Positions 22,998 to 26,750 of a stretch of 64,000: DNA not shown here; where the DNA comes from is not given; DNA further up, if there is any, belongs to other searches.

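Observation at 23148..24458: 48 perfectly phased Asn-rich nonapeptides with a basic, not acidic, C-terminal tail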

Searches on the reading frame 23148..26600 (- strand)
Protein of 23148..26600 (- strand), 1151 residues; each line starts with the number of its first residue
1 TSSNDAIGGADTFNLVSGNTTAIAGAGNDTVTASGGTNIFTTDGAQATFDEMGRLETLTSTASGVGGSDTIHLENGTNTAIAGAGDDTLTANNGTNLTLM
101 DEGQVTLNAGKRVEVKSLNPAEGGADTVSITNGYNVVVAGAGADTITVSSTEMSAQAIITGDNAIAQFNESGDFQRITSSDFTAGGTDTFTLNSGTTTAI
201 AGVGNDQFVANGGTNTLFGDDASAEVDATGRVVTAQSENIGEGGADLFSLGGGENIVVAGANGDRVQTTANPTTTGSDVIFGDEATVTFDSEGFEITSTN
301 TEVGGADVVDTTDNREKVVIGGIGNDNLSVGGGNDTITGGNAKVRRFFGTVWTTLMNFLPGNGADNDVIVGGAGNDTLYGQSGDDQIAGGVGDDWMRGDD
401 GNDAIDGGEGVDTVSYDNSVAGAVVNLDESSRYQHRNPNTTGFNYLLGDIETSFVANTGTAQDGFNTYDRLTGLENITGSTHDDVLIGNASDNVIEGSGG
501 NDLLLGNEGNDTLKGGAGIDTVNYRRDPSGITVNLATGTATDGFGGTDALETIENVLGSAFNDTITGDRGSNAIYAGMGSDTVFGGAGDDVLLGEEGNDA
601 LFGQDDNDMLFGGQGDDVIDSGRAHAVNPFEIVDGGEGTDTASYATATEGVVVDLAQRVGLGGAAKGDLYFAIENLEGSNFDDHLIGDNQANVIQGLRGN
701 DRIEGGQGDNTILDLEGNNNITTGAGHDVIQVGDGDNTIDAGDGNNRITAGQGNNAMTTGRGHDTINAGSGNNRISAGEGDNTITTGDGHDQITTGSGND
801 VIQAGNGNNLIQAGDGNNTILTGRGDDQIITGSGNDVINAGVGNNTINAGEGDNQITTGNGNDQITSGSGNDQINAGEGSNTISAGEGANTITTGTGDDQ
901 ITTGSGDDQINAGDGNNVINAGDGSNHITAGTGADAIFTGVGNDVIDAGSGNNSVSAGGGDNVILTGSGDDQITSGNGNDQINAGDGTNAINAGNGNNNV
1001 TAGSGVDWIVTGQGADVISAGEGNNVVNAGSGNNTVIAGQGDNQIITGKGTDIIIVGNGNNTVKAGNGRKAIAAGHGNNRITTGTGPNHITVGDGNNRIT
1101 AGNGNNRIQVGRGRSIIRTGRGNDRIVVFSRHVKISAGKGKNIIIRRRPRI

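Call 7: search_protein_families(library=pfam, proteins=[window:23148-26600:-], max_evalue=0.01)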
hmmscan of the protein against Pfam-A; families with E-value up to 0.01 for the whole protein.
window:23148-26600:- (1151 aa): 1 family
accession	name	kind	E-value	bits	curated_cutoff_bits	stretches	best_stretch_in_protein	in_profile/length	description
PF00353.25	HemolysinCabind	-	3.6e-112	366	23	27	363-395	3-35/36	RTX calcium-binding nonapeptide repeat (4 copies)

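Call 8: search_protein_families(library=ncbifam, proteins=[window:23148-26600:-], max_evalue=0.01)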
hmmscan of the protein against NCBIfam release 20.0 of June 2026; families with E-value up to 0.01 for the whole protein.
window:23148-26600:- (1151 aa): 7 families
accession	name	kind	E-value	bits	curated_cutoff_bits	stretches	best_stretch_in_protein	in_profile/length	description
NF033943.0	RTX_toxin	subfamily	5.5e-69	233.3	1000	8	668-819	664-818/930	RTX family hemolysin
NF046115.1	Ca_rpt_SMc04171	equivalog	1.9e-65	222.1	625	9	316-522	277-480/574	SMc04171 family calcium-binding repeat protein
NF033203.1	entero_EhxA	exception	1.6e-44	152.4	2000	8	936-1040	721-835/997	enterohemolysin EhxA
NF050046.1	PueAB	exception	6e-26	91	670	3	677-732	367-419/616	polyurethane esterase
NF053766.1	ZapA_metallo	exception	5.7e-23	81.7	940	6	473-522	329-378/483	ZapA family metalloprotease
NF035945.1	Zn_serralysin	subfamily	1.3e-14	54.2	500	3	474-526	319-371/462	serralysin family metalloprotease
NF052454.1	BtaGlycanEglC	equivalog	9.9e-06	24.7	700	1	467-523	84-140/459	endo-1,3-1,4-beta-glycanase EglC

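Call 59: find_homologous_proteins(query=window:23148-25997:-, max_evalue=1e-30)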
Query window:23148-25997:- (950 aa): 3557 proteins with E <= 1e-30 among 8000 candidates; the best 120 are listed.
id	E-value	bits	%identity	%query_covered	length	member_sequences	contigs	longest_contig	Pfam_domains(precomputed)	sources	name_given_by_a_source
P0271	1.0e-215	737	49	64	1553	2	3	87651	PF00353.26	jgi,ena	jgi:Ca2+-binding RTX toxin-like protein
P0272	8.2e-214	731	30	81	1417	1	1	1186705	PF00353.26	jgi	jgi:Ca2+-binding RTX toxin-like protein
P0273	1.7e-182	627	51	57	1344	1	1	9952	PF00353.26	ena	-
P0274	2.4e-179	617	30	77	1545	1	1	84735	PF00353.26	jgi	-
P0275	4.1e-179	616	29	97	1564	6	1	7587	PF00353.26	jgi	jgi:Ca2+-binding RTX toxin-like protein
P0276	7.8e-178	612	32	61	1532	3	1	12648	PF00353.26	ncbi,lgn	-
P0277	1.4e-175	604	37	44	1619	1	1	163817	PF00353.26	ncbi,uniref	ncbi:beta strand repeat-containing protein [Inquilinus sp. CA228]|uniref:beta strand repeat-containi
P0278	3.7e-175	603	30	63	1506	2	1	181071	PF00353.26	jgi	jgi:Ca2+-binding RTX toxin-like protein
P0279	3.3e-169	583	31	79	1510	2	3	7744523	PF00353.26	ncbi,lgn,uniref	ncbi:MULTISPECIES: beta strand repeat-containing protein [unclassified Bradyrhizobium]|uniref:beta s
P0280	2.5e-168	580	29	88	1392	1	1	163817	PF00353.26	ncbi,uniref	ncbi:beta strand repeat-containing protein [Inquilinus sp. CA228]|uniref:beta strand repeat-containi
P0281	2.0e-167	577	33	58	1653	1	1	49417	PF00353.26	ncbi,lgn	-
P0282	2.8e-167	577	30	86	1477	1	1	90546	PF00353.26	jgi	jgi:Ca2+-binding RTX toxin-like protein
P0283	1.7e-162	561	30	91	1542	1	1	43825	PF00353.26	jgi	jgi:Ca2+-binding RTX toxin-like protein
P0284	6.0e-162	559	30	67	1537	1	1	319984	PF00353.26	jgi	jgi:Ca2+-binding RTX toxin-like protein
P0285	7.9e-161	556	33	69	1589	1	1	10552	PF00353.26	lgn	-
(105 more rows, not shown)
